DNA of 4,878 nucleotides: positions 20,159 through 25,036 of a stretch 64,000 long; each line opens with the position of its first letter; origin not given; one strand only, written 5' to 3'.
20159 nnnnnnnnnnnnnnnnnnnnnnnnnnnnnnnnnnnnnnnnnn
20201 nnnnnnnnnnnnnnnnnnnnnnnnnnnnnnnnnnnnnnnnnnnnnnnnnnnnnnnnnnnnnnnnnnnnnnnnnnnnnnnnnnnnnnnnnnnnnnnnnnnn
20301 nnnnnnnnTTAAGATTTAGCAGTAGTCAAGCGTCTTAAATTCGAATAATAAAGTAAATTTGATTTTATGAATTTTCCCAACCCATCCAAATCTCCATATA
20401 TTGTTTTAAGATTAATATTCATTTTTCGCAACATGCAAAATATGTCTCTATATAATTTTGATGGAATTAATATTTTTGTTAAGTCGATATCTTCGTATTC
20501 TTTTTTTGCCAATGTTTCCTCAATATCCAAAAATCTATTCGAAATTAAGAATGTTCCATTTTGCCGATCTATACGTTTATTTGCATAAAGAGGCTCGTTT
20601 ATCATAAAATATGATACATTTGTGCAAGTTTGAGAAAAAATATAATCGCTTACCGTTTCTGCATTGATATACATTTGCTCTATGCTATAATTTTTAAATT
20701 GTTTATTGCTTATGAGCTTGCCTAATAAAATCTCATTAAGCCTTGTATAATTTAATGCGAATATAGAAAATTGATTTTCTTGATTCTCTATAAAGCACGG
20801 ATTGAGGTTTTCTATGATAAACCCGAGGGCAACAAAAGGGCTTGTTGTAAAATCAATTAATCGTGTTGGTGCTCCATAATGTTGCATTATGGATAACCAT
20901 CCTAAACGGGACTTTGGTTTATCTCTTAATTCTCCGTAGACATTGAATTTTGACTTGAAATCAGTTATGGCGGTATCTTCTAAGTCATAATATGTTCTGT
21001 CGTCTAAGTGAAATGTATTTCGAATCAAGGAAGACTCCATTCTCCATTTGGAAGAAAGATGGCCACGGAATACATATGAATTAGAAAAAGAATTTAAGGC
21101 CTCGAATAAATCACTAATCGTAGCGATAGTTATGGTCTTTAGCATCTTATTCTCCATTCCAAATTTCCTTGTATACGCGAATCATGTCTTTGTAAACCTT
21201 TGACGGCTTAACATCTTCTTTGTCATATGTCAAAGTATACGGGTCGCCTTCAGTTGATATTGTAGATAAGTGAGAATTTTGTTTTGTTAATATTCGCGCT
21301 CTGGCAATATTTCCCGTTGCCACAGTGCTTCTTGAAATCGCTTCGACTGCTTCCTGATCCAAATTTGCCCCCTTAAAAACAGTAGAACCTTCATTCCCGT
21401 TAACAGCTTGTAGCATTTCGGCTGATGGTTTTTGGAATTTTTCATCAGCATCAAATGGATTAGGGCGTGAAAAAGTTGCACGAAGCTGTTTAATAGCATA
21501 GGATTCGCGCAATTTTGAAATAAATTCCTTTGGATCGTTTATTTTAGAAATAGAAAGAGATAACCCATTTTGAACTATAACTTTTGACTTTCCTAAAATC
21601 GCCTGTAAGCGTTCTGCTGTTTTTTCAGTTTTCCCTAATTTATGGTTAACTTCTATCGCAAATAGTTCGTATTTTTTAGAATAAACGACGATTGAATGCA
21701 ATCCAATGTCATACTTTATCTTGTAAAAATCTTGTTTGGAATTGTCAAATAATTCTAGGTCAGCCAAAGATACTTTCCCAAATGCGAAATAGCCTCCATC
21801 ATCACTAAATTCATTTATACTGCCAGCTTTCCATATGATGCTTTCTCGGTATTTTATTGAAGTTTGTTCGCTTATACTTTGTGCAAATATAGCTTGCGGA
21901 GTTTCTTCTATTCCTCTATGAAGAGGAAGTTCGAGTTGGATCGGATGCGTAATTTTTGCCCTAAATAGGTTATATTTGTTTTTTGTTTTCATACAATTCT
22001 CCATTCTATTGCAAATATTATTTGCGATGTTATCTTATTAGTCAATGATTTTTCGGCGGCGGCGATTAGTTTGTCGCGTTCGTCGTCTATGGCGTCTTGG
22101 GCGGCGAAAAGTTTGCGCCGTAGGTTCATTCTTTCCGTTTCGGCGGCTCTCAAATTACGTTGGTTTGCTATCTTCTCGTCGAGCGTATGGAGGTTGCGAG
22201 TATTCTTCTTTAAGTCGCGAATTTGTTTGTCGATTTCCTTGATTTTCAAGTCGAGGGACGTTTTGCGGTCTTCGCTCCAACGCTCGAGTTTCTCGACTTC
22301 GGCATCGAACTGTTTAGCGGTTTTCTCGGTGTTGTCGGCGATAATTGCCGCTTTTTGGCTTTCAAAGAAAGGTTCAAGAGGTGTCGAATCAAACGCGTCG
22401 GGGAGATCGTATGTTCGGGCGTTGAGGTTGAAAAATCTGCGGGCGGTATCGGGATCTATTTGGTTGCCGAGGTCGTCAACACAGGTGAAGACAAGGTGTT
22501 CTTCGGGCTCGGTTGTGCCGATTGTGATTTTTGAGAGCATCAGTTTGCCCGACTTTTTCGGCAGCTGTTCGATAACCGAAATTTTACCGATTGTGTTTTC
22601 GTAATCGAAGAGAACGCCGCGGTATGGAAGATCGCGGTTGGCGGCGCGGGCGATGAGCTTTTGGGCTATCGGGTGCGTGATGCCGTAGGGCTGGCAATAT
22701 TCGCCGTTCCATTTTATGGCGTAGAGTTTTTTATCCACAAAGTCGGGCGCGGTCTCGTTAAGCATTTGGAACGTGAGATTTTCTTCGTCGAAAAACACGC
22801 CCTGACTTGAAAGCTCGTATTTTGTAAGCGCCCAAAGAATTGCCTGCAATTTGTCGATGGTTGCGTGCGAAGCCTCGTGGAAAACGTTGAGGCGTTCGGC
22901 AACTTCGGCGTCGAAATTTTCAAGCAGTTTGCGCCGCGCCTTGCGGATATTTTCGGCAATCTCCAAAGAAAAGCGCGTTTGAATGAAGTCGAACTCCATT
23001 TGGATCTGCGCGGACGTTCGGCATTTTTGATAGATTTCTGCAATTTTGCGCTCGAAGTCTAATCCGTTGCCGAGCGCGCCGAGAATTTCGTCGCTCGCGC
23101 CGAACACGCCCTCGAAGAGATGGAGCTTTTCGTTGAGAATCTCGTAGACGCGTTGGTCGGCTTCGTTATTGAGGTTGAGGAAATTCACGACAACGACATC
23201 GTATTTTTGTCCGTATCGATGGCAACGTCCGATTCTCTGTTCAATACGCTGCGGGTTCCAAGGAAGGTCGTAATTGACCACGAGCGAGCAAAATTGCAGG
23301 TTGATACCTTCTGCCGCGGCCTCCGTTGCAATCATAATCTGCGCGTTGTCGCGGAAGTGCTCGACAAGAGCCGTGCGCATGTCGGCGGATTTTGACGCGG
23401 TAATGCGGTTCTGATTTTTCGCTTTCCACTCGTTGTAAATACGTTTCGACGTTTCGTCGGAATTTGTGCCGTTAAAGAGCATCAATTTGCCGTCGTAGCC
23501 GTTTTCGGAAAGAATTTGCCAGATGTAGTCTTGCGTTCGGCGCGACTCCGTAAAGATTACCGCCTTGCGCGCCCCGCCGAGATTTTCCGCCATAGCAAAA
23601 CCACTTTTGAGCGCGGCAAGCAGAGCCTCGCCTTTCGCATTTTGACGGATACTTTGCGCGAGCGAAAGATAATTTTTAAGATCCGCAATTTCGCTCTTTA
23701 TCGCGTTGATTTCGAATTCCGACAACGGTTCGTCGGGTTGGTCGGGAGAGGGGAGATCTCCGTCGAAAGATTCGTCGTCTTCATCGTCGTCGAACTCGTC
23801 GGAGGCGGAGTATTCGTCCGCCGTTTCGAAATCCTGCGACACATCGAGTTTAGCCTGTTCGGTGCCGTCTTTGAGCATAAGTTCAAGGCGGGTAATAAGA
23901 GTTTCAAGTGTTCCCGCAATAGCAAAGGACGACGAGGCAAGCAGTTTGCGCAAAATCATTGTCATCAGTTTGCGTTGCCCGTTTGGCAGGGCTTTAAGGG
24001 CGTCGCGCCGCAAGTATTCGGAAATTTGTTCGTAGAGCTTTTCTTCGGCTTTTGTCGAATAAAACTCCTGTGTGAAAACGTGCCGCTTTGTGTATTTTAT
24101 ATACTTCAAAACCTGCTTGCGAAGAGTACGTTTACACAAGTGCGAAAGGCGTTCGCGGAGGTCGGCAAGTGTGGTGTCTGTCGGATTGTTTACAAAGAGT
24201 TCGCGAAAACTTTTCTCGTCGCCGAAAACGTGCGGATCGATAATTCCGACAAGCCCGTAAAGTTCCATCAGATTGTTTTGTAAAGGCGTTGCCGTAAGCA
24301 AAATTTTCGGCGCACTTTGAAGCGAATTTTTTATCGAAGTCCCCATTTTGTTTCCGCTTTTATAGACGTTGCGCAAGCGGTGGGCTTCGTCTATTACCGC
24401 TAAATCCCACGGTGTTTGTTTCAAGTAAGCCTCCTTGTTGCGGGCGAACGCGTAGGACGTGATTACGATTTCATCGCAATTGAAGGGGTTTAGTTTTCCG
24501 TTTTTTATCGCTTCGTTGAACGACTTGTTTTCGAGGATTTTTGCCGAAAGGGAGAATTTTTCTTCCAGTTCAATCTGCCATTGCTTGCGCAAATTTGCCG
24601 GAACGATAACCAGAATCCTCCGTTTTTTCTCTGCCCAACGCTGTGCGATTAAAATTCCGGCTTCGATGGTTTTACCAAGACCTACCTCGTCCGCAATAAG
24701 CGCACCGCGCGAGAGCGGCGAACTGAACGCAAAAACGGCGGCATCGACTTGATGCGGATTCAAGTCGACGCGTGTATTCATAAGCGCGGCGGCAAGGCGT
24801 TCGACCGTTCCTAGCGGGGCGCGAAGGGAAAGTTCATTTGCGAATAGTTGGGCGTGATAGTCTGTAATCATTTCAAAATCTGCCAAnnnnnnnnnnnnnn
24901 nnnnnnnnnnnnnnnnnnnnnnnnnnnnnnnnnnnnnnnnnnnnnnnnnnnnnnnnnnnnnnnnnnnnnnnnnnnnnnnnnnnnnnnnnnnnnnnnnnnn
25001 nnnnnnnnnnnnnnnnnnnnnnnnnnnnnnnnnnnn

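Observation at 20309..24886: SNF2 helicase - hypothetical - FRG-domain three-gene module in an extremely AT-rich patch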

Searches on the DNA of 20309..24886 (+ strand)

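Call 44: search_dna_similar(query=window:20309-24886:+, collection=plasmids, mode=near, max_rows=10)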
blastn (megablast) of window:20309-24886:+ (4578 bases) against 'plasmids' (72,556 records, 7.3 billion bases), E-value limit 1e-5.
No match.
